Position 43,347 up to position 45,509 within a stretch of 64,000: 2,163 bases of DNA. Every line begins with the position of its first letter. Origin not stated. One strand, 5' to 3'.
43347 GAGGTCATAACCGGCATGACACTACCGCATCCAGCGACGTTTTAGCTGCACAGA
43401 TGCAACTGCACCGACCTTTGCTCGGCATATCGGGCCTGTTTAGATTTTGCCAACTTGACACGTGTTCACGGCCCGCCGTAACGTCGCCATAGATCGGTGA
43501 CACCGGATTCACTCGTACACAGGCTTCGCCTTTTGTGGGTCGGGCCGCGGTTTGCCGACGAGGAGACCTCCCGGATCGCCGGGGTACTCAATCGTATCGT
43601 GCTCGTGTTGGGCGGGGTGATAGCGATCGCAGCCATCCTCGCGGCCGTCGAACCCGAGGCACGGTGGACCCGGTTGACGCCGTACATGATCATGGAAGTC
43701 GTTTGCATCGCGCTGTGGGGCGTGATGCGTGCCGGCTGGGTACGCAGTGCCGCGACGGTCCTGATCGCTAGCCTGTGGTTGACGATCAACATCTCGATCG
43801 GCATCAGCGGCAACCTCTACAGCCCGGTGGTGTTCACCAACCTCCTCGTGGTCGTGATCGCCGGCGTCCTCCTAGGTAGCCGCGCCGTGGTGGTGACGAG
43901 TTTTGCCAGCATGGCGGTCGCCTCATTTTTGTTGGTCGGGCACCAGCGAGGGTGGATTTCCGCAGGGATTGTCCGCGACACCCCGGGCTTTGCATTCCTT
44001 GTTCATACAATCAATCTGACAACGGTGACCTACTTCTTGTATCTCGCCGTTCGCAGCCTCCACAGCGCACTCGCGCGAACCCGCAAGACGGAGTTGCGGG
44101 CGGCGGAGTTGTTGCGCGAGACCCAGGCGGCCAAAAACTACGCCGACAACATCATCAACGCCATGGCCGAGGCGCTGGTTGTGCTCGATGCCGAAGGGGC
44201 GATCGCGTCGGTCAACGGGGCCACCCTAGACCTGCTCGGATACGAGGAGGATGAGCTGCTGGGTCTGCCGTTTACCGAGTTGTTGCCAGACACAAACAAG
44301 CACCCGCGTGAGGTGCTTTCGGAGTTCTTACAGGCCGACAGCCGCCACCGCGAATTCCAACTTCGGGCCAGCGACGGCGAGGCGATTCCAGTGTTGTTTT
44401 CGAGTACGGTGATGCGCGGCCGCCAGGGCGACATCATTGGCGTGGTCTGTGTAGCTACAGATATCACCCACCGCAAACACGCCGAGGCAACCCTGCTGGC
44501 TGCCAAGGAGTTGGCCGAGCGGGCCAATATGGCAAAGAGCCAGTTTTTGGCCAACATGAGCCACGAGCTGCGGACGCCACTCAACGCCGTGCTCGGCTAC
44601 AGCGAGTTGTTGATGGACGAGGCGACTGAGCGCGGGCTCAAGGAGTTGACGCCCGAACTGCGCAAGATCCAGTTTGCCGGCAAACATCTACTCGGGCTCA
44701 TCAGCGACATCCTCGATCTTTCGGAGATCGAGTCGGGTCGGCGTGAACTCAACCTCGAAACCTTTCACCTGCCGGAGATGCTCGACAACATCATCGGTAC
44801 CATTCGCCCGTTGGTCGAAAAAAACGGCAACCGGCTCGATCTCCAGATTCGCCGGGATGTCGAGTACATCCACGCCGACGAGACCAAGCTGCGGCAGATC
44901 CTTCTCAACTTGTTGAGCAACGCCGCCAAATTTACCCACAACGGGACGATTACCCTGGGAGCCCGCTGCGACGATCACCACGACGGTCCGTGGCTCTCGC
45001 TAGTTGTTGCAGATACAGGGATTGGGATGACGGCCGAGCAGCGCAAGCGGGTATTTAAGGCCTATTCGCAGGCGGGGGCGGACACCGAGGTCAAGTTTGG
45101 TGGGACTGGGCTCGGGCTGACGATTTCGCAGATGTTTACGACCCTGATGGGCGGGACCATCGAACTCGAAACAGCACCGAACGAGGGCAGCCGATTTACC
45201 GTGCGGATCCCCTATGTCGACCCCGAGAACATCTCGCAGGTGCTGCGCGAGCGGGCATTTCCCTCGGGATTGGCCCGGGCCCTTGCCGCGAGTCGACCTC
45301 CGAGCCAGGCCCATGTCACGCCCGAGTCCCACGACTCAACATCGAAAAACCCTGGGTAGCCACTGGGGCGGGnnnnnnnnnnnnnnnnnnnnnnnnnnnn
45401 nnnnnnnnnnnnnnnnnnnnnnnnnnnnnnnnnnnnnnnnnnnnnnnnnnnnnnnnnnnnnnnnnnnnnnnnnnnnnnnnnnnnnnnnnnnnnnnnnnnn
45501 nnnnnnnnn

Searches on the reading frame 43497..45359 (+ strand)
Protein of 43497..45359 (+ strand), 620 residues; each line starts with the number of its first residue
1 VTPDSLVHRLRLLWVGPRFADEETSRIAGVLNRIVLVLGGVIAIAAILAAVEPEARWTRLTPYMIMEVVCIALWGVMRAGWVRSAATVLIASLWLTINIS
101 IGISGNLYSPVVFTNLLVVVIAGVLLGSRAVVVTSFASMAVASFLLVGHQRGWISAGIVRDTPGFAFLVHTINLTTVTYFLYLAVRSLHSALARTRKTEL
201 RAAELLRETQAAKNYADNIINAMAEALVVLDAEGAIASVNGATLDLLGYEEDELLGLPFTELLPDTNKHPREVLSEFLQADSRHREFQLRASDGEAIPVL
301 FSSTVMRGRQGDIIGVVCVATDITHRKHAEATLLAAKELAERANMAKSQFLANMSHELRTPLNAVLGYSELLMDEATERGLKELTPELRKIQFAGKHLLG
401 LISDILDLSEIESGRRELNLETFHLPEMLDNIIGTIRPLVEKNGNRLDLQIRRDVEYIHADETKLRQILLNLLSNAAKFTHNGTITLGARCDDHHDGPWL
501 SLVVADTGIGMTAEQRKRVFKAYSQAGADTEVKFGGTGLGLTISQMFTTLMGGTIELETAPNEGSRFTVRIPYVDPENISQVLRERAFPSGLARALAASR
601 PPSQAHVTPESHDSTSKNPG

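Call 66: search_protein_families(library=pfam, proteins=[window:43497-45359:+], max_evalue=0.0001)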
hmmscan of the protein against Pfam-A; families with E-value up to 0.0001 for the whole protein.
window:43497-45359:+ (620 aa): 9 families
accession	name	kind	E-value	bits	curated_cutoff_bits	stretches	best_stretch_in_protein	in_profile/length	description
PF02518.31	HATPase_c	-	1.1e-26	93.8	26.4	1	461-573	2-109/111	Histidine kinase-, DNA gyrase B-, and HSP90-like ATPase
PF00512.31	HisKA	-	1.8e-18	66.8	26.9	1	346-414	1-66/66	His Kinase A (phospho-acceptor) domain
PF13426.13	PAS_9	-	2.4e-15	57.1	27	1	226-325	3-103/103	PAS domain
PF00989.32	PAS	-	2.8e-13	50.3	22.6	1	217-323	4-113/113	PAS fold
PF08448.16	PAS_4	-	2.3e-12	47.5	23.1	1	222-327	3-109/110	PAS fold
PF24820.1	Diguanyl_cycl_sensor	-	4.3e-06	27.1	28.1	1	219-314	1-104/109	Diguanylate cyclase-like sensor domain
PF13188.13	PAS_8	-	4.7e-06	26.7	21.8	1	218-277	5-61/65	PAS domain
PF12860.13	PAS_7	-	1.2e-05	25.8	27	1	220-330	1-114/115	PAS fold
PF08447.18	PAS_3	-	2.7e-05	24.8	25.6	1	238-320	3-89/89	PAS fold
